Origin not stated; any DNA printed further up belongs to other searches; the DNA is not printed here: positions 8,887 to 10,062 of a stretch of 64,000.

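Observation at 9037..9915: Radical-SAM MqnC/MqnE paralog that has lost its Fe-S cysteine triad, coupled into the futalosine operon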

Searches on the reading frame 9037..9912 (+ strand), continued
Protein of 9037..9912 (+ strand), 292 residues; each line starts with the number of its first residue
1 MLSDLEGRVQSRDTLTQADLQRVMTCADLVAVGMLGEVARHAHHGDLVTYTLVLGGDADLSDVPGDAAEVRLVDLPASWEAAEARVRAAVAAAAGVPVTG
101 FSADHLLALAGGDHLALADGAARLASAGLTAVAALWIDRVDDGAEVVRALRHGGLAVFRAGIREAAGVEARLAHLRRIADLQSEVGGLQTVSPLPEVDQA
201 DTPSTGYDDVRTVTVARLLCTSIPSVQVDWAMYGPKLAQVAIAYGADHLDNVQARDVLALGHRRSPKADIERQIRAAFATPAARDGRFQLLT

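Call 20: predict_structure(alignment_id=A1)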
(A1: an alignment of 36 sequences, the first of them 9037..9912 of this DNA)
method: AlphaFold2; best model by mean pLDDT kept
length: 292 residues; sequences in the alignment: 36
mean_pLDDT: 92.3   pTM: 0.91
mean pLDDT of the five models: 92.3, 92.0, 91.1, 89.7, 89.2
residues with pLDDT >= 90: 230; 70-90: 52; 50-70: 10; < 50: 0
segments of 3 or more residues with pLDDT < 50: none
pLDDT, mean of each block of 10 residues (from residue 1): 91 90 93 95 94 78 79 94 95 93 97 98 98 97 98 98 91 96 98 88 80 96 96 88 96 84 85 95 97 86
secondary structure, 60 per line:
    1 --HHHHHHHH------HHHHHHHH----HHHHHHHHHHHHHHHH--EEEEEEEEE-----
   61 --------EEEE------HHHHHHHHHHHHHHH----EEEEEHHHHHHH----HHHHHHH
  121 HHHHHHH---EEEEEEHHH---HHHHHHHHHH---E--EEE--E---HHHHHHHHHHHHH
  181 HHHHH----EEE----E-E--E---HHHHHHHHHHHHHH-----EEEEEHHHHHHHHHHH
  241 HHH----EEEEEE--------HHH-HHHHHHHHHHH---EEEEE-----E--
elements in order: H3-10 H17-24 H29-44 E47-55 E69-72 H79-93 E98-102 H103-109 H114-127 E131-136 H143-152 E159-161 H168-185 E190-192 H206-219 E225-229 H230-243 E248-253 H266-276 E280-284

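Call 23: fold_search(model_id=the predicted structure, library=pdb)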
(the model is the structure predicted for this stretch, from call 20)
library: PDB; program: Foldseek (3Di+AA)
matches with E <= 10: 1545; with E <= 0.001: 91
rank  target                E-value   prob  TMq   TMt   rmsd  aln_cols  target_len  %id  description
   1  6xig_B                3.6e-16  1.00  0.79  0.62   5.7       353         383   16  X-ray crystal structure of MqnE from Pedobacter heparinus (released 2020-07-15)
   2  6xig_A                6.5e-16  1.00  0.79  0.62   4.8       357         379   16  X-ray crystal structure of MqnE from Pedobacter heparinus (released 2020-07-15)
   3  6xi9_B                2.8e-15  1.00  0.77  0.60   4.8       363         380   16  X-ray crystal structure of MqnE from Pedobacter heparinus in complex with aminofutalosine and methionine (released 2020-07-15)
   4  6xi9_A                2.7e-14  1.00  0.78  0.61   5.8       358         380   17  X-ray crystal structure of MqnE from Pedobacter heparinus in complex with aminofutalosine and methionine (released 2020-07-15)
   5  3t7v                  6.9e-10  1.00  0.68  0.60   5.1       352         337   14  Crystal structure of methylornithine synthase (PylB) (released 2011-11-30)
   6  7o1t                  6.7e-09  1.00  0.62  0.52   5.7       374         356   13  Fe(CO)2CNCl species bound [HydE from T. Maritima (released 2021-05-26)
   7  8vcw                  1.5e-08  1.00  0.59  0.53   5.5       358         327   14  X-Ray Crystal Structure of the biotin synthase from B. obeum (released 2024-01-24)
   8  7o1o                  2.3e-08  1.00  0.61  0.52   6.9       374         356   14  Complex-B bound [FeFe]-hydrogenase maturase HydE fromT. Maritima (Auxiliary cluster deleted variant) (released 2021-05-26)
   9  3cix                  8.2e-08  1.00  0.64  0.55   5.5       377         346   11  X-RAY structure of the [FeFe]-hydrogenase maturase HydE from thermotoga maritima in complex with thiocyanate (released 2008-04-08)
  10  1r30_B                6.7e-07  1.00  0.50  0.47   8.1       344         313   12  The Crystal Structure of Biotin Synthase, an S-Adenosylmethionine-Dependent Radical Enzyme (released 2004-01-13)
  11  1r30_A                7.9e-07  1.00  0.50  0.47   8.1       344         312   12  The Crystal Structure of Biotin Synthase, an S-Adenosylmethionine-Dependent Radical Enzyme (released 2004-01-13)
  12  3eol_B                3.1e-05  1.00  0.41  0.34  14.9       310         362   12  2.0A crystal structure of isocitrate lyase from Brucella melitensis (P43212) (released 2008-10-21)
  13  9a4l_A                3.5e-05  1.00  0.45  0.46   9.1       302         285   10  Integrative model of ALF-ACNA by crosslinking MS and deep learning (released 2024-09-18)
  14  4to8_B                3.5e-05  1.00  0.43  0.45  10.1       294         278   14  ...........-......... Staphylococcus Aureus Class IIb Fructose 1,6-Bisphosphate Aldolase (released 2014-11-26)
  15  8q57_B                4.1e-05  1.00  0.45  0.46   7.3       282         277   10  Crystal structure of class II SFP aldolase from Yersinia aldovae (YaSqiA-Zn-SO4) with bound sulfate ions (released 2023-10-25)
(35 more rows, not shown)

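Call 31: search_protein_representatives(alignment_id=A1)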
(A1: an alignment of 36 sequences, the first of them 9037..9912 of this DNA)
Query: 36 sequences, 293 profile positions. Proteins with E-value up to 0.001 (for the whole library): 1822; up to 1e-10: 764; up to 1e-30: 194. The best 150 are listed.
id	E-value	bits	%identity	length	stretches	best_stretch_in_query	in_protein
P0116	1.5e-125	435.0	-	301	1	2-291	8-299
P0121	9.7e-124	429.0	-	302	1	2-291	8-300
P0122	2.3e-102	358.8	-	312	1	2-291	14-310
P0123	1.3e-101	356.4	-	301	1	2-291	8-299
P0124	2.8e-100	352.0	-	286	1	12-291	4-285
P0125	1.7e-94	333.0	-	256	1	90-292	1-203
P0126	2.5e-86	306.2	-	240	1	2-233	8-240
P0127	1.4e-84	300.5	-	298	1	2-291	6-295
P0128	1.6e-83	297.0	-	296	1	3-291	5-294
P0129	2.8e-82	292.9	-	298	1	2-292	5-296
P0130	4.6e-82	292.2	-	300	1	2-292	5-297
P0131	8.4e-82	291.3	-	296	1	7-291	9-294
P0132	7.2e-81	288.3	-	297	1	2-292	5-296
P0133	1.4e-80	287.3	-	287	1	15-291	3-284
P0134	1.8e-80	287.0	-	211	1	86-291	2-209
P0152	8.1e-73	261.8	-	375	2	2-202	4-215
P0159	1.1e-70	254.8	-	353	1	94-258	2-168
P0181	1.1e-63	231.9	-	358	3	81-292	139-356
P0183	1.4e-63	231.5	-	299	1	5-291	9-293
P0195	1.4e-60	221.7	-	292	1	5-290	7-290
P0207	5.5e-57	209.9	-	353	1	7-268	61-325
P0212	1.3e-54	202.1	-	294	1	2-292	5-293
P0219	9.4e-50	186.1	-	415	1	153-256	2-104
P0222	2.5e-48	181.5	-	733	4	97-291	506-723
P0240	3.1e-42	161.5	-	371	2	178-252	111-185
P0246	3.4e-41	158.0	-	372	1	2-233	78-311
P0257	1.7e-39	152.5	-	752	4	99-290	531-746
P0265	6.0e-38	147.4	-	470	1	17-289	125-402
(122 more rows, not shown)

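Call 32: search_protein_families(library=pfam, proteins=[P0222, P0257, P0265, P0207, P0246, P0152, P0181, P0219, P0240, P0159], max_evalue=0.001)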
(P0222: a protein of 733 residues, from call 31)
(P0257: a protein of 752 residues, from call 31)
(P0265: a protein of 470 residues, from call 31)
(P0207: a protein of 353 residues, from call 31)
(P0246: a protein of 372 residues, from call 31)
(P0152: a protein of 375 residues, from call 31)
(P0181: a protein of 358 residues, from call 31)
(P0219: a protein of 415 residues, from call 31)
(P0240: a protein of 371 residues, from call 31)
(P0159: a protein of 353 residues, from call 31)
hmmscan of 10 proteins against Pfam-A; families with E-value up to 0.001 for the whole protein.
P0222 (733 aa): 3 families
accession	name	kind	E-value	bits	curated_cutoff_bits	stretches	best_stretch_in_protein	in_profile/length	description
PF19288.4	CofH_C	-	7.6e-46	155.4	27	2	613-723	3-118/125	CofH/MqnC C-terminal region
PF04055.27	Radical_SAM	-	7.9e-42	143.7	29.5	2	431-602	1-164/166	Radical SAM superfamily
PF13353.11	Fer4_12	-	0.00019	22.1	22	0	67-163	11-106/137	4Fe-4S single cluster domain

P0257 (752 aa): 2 families
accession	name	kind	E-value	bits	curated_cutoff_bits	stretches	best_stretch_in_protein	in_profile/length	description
PF19288.4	CofH_C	-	8.8e-58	194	27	2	636-749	3-120/125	CofH/MqnC C-terminal region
PF04055.27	Radical_SAM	-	3e-29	102.8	29.5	2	453-621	1-160/166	Radical SAM superfamily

P0265 (470 aa): 2 families
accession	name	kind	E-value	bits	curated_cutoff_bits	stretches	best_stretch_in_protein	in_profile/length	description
PF20696.2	UbiD_C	-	1.5e-15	57.8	24.2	1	1-62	65-127/127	3-octaprenyl-4-hydroxybenzoate carboxy-lyase C-terminal domain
PF19288.4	CofH_C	-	3.9e-06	27.1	27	1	313-364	24-75/125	CofH/MqnC C-terminal region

P0207 (353 aa): 1 family
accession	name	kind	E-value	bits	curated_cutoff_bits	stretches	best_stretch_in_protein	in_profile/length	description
PF19288.4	CofH_C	-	2.8e-05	24.4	27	1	265-312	30-77/125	CofH/MqnC C-terminal region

P0246 (372 aa): 0 families

P0152 (375 aa): 1 family
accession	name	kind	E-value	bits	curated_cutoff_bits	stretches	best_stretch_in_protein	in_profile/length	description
PF19288.4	CofH_C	-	4.3e-07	30.2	27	1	288-363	31-109/125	CofH/MqnC C-terminal region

P0181 (358 aa): 1 family
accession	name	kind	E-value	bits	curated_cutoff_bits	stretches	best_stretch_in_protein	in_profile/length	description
PF19288.4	CofH_C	-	7.1e-07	29.5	27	1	270-350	30-113/125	CofH/MqnC C-terminal region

P0219 (415 aa): 0 families

P0240 (371 aa): 2 families
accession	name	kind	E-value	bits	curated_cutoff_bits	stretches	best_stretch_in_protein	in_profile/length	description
PF02621.19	VitK2_biosynth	-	9.2e-18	65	26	1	258-362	22-130/252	Menaquinone biosynthesis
PF19288.4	CofH_C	-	1.9e-05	24.9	27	1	128-183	19-74/125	CofH/MqnC C-terminal region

P0159 (353 aa): 2 families
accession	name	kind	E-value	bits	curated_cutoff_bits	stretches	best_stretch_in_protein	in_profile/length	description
PF02621.19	VitK2_biosynth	-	1.2e-07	31.9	26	1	257-321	26-91/252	Menaquinone biosynthesis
PF19288.4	CofH_C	-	2.3e-05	24.7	27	1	107-164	21-78/125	CofH/MqnC C-terminal region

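Call 36: list_cluster_members(proteins=[P0222, P0257, P0001, P0087, P0044])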
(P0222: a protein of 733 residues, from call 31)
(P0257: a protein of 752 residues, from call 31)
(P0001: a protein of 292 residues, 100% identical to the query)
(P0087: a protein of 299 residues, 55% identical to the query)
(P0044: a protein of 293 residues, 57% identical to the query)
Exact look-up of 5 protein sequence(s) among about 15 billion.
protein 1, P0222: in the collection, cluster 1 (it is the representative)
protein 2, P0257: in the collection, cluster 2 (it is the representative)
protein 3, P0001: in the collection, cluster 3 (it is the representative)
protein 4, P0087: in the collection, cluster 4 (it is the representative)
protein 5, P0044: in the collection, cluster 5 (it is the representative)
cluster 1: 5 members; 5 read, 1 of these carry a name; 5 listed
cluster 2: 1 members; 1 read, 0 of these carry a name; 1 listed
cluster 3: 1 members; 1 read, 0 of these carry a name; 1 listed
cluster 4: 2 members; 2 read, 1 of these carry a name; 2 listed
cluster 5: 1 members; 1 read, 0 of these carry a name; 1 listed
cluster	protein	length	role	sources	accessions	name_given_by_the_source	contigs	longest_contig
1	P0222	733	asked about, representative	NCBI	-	-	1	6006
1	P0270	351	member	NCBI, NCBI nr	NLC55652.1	MAG: dehypoxanthine futalosine cyclase [Armatimonadetes bacterium] | dehypoxanthine futalosine cyclase [Armatimonadota bacterium]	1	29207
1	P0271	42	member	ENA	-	-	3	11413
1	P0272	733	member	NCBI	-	-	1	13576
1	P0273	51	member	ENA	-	-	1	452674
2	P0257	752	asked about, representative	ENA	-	-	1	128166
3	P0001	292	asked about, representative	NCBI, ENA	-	-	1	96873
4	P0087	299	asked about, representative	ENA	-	-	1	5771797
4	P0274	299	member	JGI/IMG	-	aminodeoxyfutalosine synthase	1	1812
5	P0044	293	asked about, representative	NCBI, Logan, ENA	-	-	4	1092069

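Call 39: find_encoding_contigs(protein=P0001, flank=10000, max_places=2)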
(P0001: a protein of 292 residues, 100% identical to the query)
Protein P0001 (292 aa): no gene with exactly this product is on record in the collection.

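Call 51: find_encoding_contigs(protein=P0257, flank=10000, max_places=1)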
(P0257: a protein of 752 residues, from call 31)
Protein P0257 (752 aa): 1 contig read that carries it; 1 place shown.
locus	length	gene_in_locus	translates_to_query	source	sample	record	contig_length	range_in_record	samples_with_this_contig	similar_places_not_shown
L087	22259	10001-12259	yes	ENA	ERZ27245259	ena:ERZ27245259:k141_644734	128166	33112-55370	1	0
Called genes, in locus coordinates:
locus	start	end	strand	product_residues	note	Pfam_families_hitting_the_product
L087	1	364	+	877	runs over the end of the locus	-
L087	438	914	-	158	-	PF00583:Acetyltransf_1, PF13508:Acetyltransf_7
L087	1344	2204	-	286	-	PF00763:THF_DHG_CYH, PF02882:THF_DHG_CYH_C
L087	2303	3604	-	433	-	PF03952:Enolase_N, PF00113:Enolase_C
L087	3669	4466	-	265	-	PF03309:Pan_kinase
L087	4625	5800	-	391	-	PF00162:PGK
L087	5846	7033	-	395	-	PF00696:AA_kinase, PF01472:PUA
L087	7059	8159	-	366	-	PF01018:GTP1_OBG, PF01926:MMR_HSR1, PF02421:FeoB_N (weak)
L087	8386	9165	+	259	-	PF09296:NUDIX-like, PF09297:Zn_ribbon_NUD (weak), PF00293:NUDIX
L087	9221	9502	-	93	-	PF01016:Ribosomal_L27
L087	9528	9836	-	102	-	PF00829:Ribosomal_L21p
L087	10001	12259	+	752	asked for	PF04055:Radical_SAM, PF19288:CofH_C, PF04055:Radical_SAM, PF19288:CofH_C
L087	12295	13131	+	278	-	PF02621:VitK2_biosynth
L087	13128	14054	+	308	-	PF00892:EamA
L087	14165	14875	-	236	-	PF00037:Fer4 (faint), PF12837:Fer4_6 (weak), PF13237:Fer4_10 (weak), PF14697:Fer4_21, PF12838:Fer4_7, PF13187:Fer4_9 (weak), PF27217:AF_0155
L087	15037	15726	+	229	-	PF00027:cNMP_binding, PF13545:HTH_Crp_2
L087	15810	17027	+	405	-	PF16868:NMT1_3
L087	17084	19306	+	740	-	PF00512:HisKA, PF02518:HATPase_c, PF00072:Response_reg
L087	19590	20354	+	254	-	PF00392:GntR, PF07729:FCD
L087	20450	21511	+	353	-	PF00180:Iso_dh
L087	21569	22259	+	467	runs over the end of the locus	PF00939:Na_sulph_symp, PF03600:CitMHS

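Call 56: find_encoding_contigs(protein=P0195, flank=10000, max_places=1)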
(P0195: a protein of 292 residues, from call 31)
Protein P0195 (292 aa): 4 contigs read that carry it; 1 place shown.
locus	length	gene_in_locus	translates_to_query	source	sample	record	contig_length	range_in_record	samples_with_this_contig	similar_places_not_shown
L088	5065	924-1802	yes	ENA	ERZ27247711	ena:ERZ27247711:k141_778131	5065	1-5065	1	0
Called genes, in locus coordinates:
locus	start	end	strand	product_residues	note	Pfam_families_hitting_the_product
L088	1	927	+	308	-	?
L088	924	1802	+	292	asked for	PF19288:CofH_C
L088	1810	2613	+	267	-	PF02621:VitK2_biosynth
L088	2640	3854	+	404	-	PF04055:Radical_SAM, PF19288:CofH_C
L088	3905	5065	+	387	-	?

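Call 57: find_encoding_contigs(protein=P0183, flank=10000, max_places=1)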
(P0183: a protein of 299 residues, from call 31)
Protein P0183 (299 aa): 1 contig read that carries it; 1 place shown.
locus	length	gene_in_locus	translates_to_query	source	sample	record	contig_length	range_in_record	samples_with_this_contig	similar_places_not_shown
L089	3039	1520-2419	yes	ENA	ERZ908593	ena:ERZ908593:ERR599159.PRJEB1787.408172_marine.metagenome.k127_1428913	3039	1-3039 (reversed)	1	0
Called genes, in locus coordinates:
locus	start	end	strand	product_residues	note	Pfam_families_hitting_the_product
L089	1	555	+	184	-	?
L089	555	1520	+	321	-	PF01408:GFO_IDH_MocA, PF22725:GFO_IDH_MocA_C3, PF02894:GFO_IDH_MocA_C (faint)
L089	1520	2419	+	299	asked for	PF19288:CofH_C (weak)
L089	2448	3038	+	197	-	?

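Call 58: find_encoding_contigs(protein=P0212, flank=10000, max_places=1)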
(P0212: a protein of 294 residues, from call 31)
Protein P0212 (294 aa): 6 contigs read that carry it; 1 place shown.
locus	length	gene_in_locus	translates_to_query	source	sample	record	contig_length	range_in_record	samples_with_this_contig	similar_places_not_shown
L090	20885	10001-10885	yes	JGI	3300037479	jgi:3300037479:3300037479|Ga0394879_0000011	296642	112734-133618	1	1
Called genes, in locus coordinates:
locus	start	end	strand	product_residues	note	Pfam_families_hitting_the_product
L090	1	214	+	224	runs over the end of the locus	PF00005:ABC_tran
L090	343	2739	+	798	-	PF02861:Clp_N, PF00004:AAA, PF13191:AAA_16, PF17871:AAA_lid_9, PF00004:AAA, PF07724:AAA_2, PF07728:AAA_5, PF10431:ClpB_D2-small, +7 more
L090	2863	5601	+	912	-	PF07244:POTRA, PF08479:POTRA_2 (faint), PF07244:POTRA, PF01103:Omp85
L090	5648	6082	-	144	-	-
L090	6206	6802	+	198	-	PF03938:OmpH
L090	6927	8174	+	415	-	PF07977:FabA, PF22818:ApeI-like, PF25084:LbH_EIF2B (faint), PF25087:GMPPB_C (weak), PF00132:Hexapep, PF13720:Acetyltransf_11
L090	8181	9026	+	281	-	PF17930:LpxI_N, PF06230:LpxI_C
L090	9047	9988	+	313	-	PF01408:GFO_IDH_MocA, PF22725:GFO_IDH_MocA_C3 (weak)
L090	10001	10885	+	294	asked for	PF19288:CofH_C (weak)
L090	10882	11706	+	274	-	PF02621:VitK2_biosynth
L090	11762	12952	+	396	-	PF04055:Radical_SAM, PF19288:CofH_C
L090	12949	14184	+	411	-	PF01979:Amidohydro_1, PF07969:Amidohydro_3 (faint)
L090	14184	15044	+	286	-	PF01040:UbiA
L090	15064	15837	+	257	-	PF01209:Ubie_methyltran, PF08241:Methyltransf_11, PF08242:Methyltransf_12 (weak), PF13649:Methyltransf_25, PF13847:Methyltransf_31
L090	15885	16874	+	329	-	PF13103:TonB_2 (weak), PF03544:TonB_C (weak)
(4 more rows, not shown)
